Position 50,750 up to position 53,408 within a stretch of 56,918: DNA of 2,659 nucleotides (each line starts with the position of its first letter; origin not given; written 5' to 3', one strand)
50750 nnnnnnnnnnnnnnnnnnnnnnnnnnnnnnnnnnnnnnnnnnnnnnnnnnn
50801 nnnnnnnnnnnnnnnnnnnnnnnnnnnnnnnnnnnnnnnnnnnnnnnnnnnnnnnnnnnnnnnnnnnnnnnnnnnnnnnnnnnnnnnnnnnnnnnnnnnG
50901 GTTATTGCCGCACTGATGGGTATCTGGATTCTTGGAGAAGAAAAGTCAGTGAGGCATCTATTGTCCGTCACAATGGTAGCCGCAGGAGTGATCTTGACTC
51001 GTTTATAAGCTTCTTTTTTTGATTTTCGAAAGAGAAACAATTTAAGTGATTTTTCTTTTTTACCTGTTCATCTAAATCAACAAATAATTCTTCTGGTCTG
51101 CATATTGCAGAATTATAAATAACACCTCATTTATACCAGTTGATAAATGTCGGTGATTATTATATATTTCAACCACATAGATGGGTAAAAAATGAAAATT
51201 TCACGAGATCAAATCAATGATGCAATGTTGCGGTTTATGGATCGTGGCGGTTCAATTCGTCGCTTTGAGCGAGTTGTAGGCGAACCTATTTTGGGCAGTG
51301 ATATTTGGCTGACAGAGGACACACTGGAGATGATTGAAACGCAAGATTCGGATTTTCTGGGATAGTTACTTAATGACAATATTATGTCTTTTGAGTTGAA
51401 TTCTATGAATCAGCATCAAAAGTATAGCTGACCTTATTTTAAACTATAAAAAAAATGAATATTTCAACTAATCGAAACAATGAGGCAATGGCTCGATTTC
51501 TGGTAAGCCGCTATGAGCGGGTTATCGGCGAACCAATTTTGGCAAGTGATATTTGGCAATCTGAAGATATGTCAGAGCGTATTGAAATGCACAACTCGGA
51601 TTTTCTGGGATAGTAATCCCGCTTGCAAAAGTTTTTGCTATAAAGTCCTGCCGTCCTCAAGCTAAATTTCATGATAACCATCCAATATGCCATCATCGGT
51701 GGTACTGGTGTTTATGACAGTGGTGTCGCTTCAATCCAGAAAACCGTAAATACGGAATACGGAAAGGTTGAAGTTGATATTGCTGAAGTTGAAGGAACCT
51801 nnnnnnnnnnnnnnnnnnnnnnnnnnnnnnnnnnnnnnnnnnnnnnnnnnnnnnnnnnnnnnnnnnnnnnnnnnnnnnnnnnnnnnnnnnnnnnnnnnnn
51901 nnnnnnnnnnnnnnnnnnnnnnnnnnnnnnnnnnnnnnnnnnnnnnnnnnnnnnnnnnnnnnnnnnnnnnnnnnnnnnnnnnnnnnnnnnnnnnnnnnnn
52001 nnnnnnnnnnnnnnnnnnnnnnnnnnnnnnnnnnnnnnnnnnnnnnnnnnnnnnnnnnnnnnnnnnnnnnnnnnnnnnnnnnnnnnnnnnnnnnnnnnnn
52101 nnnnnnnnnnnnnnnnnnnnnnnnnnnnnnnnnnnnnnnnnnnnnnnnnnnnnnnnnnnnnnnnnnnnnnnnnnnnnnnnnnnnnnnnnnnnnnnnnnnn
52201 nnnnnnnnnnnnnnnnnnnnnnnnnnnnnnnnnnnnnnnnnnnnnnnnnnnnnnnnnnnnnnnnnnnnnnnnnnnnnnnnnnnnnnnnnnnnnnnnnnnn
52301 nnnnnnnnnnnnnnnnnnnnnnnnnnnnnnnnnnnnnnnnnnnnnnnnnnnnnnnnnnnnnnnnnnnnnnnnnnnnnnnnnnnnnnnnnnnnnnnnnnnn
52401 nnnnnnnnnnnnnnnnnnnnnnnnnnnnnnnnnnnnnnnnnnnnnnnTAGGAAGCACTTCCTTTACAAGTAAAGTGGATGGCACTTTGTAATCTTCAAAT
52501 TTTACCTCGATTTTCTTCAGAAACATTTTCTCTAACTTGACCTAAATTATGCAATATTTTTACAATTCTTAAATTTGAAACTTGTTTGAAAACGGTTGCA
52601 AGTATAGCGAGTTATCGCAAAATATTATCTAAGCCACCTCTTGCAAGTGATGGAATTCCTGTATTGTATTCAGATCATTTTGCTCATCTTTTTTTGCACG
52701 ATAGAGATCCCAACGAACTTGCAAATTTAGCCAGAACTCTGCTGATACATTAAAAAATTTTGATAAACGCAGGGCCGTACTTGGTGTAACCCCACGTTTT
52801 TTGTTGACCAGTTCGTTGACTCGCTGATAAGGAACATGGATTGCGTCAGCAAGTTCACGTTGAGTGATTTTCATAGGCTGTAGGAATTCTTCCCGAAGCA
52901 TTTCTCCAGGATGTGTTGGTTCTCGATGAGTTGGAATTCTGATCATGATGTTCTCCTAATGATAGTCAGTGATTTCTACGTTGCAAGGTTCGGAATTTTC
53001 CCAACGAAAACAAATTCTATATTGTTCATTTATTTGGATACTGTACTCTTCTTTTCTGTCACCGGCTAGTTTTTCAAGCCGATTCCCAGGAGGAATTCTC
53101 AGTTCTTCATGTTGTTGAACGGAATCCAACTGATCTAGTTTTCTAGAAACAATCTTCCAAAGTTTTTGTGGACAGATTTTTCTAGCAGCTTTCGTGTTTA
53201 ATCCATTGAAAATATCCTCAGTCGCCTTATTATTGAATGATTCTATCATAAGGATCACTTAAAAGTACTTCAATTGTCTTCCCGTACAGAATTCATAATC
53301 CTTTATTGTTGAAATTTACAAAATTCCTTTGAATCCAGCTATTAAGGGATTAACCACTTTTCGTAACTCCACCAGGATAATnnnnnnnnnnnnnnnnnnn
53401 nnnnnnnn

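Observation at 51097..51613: Two tandem paralogous micro-ORFs ending in SDFLG, behind a near-consensus promoter and a 15-bp palindrome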

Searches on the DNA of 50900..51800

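Call 26: search_rna_families(source=window, start=50900, end=51800, threshold=evalue, max_evalue=1)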
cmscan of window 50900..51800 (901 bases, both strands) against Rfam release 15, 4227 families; matches with E-value up to 1: 0.
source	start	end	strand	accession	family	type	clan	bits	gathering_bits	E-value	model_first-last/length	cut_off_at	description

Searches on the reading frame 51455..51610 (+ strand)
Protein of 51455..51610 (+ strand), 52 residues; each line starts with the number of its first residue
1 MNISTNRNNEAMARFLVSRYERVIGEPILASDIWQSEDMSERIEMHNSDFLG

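Call 4: search_protein_families(library=pfam, proteins=[window:51455-51610:+], max_evalue=10)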
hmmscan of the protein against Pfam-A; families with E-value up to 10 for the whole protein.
window:51455-51610:+ (52 aa): 1 family
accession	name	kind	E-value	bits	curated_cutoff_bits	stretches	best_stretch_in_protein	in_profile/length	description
PF18747.7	HMUD2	-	0.12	12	25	1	9-50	89-131/298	5-hmdU DNA kinase 2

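Call 5: search_protein_families(library=ncbifam, proteins=[window:51455-51610:+], max_evalue=10)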
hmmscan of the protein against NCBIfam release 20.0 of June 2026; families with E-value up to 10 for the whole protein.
window:51455-51610:+ (52 aa): 0 families

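Call 74: find_homologous_proteins(query=window:51455-51610:+, max_evalue=0.00001)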
Query window:51455-51610:+ (52 aa): 25 proteins with E <= 0.00001 among 25 candidates.
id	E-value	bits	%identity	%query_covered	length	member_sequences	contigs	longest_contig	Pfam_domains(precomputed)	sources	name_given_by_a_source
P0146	1.8e-26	107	100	100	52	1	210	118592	-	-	-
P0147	3.6e-26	106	98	100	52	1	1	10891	-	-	-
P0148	6.7e-26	105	98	100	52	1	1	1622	-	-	-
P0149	7.0e-26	105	98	100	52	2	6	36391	-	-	-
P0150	7.9e-24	98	92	100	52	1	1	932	-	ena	-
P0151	1.2e-18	82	79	100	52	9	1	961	-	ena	-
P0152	1.2e-17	79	79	100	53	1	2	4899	-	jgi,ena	-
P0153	3.8e-17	78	75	100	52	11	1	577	-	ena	-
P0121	1.4e-15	73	71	100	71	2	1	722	-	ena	-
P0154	2.4e-15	72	71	100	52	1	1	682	-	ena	-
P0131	4.5e-15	71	88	81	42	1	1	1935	-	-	-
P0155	4.8e-15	71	69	100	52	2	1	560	-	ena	-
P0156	6.1e-15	71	69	100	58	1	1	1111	-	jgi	-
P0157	7.8e-15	71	69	100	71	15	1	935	-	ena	-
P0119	8.7e-15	70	69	100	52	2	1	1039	-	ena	-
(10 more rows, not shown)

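Call 78: search_protein_families(library=phrogs, proteins=[window:51455-51610:+], max_evalue=1)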
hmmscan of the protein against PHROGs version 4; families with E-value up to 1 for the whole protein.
window:51455-51610:+ (52 aa): 0 families

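Call 79: search_protein_families(library=padloc, proteins=[window:51455-51610:+], max_evalue=1)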
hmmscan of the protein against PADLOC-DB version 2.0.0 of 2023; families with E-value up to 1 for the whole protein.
window:51455-51610:+ (52 aa): 0 families

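Call 81: predict_structure(alignment_id=A4)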
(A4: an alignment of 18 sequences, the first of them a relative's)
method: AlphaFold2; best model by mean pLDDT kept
length: 52 residues; sequences in the alignment: 18
mean_pLDDT: 64.8   pTM: 0.35
mean pLDDT of the five models: 64.8, 64.7, 64.3, 64.2, 61.0
residues with pLDDT >= 90: 0; 70-90: 21; 50-70: 26; < 50: 5
segments of 3 or more residues with pLDDT < 50: none
pLDDT, mean of each block of 10 residues (from residue 1): 70 83 71 51 53 45
secondary structure, 60 per line:
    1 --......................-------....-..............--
elements in order: H3-24 H32-35 H37-50

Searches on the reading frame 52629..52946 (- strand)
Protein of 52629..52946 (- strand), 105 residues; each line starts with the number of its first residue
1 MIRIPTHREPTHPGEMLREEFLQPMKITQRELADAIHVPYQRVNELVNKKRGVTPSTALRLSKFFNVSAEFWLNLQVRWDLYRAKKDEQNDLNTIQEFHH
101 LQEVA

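Call 73: search_protein_families(library=pfam, proteins=[window:52629-52946:-], max_evalue=0.00001)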
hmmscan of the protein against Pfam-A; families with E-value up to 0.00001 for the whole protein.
window:52629-52946:- (105 aa): 1 family
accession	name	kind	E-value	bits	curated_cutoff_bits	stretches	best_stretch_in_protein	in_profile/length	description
PF01381.28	HTH_3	-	2.1e-10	40.9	23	1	20-71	3-54/55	Helix-turn-helix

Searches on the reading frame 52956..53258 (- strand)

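Call 73: search_protein_families(library=pfam, proteins=[window:52956-53258:-], max_evalue=0.00001)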
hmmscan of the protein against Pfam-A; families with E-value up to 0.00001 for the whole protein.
window:52956-53258:- (100 aa): 1 family
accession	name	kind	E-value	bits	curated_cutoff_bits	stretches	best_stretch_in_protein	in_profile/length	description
PF05015.19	HigB-like_toxin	-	8.6e-19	68.2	27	1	7-100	2-91/91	RelE-like toxin of type II toxin-antitoxin system HigB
